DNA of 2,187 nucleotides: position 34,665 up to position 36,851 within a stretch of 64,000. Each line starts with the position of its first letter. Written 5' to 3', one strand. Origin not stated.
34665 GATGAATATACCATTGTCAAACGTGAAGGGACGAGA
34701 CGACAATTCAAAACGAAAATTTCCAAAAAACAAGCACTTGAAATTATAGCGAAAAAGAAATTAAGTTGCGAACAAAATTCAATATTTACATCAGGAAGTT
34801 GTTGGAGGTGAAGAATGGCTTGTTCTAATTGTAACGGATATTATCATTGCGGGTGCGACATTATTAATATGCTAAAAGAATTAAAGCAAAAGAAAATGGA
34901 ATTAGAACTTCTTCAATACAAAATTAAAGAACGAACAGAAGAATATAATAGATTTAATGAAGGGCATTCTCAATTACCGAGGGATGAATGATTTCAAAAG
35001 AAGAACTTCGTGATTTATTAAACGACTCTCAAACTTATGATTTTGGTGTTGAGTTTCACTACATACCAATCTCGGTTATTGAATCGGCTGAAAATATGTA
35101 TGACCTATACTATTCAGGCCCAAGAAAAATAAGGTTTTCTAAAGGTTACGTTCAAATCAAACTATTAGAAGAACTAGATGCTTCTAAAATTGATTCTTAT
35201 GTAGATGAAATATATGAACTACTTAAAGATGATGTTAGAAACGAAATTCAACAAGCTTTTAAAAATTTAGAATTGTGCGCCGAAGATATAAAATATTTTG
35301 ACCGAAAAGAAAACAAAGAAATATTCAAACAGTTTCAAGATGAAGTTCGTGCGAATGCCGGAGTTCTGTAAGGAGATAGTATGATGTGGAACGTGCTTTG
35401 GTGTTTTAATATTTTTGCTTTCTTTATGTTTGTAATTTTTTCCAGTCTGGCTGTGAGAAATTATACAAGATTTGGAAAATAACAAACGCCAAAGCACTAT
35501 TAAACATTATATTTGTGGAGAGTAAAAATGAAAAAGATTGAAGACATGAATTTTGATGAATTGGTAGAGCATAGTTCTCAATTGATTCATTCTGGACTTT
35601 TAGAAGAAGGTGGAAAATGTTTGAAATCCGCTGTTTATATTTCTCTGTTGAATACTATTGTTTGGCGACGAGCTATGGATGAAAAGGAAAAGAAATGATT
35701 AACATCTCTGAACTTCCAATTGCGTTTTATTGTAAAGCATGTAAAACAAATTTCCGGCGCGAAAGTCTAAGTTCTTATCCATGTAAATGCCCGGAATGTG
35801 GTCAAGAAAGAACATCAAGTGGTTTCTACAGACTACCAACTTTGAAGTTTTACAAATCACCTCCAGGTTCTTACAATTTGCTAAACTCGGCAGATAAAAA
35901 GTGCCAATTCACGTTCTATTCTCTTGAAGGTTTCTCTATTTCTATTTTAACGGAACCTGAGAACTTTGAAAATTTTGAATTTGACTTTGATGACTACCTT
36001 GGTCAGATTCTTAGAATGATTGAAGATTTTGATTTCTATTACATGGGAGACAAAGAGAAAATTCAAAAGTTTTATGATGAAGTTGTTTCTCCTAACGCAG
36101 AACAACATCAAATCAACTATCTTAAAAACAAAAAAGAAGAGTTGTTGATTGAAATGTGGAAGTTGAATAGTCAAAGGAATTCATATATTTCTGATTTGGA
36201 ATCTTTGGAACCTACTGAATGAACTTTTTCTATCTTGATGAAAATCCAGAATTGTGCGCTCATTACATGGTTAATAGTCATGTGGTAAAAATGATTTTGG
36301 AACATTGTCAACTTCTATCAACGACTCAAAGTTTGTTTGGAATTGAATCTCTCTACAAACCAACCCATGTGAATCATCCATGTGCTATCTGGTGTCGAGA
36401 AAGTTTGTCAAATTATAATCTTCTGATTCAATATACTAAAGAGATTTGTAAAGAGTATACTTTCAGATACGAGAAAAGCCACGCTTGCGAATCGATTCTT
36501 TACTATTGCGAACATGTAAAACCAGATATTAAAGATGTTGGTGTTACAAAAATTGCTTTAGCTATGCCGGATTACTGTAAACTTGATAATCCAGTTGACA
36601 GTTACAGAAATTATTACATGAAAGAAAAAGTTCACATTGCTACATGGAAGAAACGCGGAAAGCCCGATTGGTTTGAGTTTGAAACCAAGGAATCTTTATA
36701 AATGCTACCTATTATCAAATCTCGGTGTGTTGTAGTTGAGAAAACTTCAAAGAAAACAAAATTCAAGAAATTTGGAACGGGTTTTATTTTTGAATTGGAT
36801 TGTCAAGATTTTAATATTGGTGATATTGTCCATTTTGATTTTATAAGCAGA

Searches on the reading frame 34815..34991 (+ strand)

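Call 33: search_protein_families(library=pfam, proteins=[window:34815-34991:+], max_evalue=0.01)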
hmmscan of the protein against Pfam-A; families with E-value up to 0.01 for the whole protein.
window:34815-34991:+ (58 aa): 1 family
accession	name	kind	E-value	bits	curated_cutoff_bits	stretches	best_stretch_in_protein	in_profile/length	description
PF18035.6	Bap31_Bap29_C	-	0.00074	19.9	30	1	21-54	8-41/52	Bap31/Bap29 cytoplasmic coiled-coil domain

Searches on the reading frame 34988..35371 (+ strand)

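Call 33: search_protein_families(library=pfam, proteins=[window:34988-35371:+], max_evalue=0.01)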
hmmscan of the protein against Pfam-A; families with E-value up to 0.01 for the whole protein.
window:34988-35371:+ (127 aa): 1 family
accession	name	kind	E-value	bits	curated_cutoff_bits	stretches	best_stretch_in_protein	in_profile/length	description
PF14591.11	AF0941-like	-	0.0028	18.6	22.6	1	68-118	4-53/113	AF0941-like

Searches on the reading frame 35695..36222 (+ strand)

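Call 33: search_protein_families(library=pfam, proteins=[window:35695-36222:+], max_evalue=0.01)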
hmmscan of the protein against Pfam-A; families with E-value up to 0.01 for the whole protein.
window:35695-36222:+ (175 aa): 1 family
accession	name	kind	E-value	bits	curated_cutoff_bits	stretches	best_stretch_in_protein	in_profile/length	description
PF01155.25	HypA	-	0.00052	20.5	28.9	1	2-40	62-97/112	Hydrogenase/urease nickel incorporation, metallochaperone, hypA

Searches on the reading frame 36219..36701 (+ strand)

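Call 3: search_protein_families(library=pfam, proteins=[window:36219-36701:+], max_evalue=0.01)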
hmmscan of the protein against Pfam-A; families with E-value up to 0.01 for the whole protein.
window:36219-36701:+ (160 aa): 1 family
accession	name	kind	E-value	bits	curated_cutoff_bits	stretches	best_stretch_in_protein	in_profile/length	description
PF03013.19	Pyr_excise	-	2.6e-08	34.6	23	1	1-91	1-80/81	Pyrimidine dimer DNA glycosylase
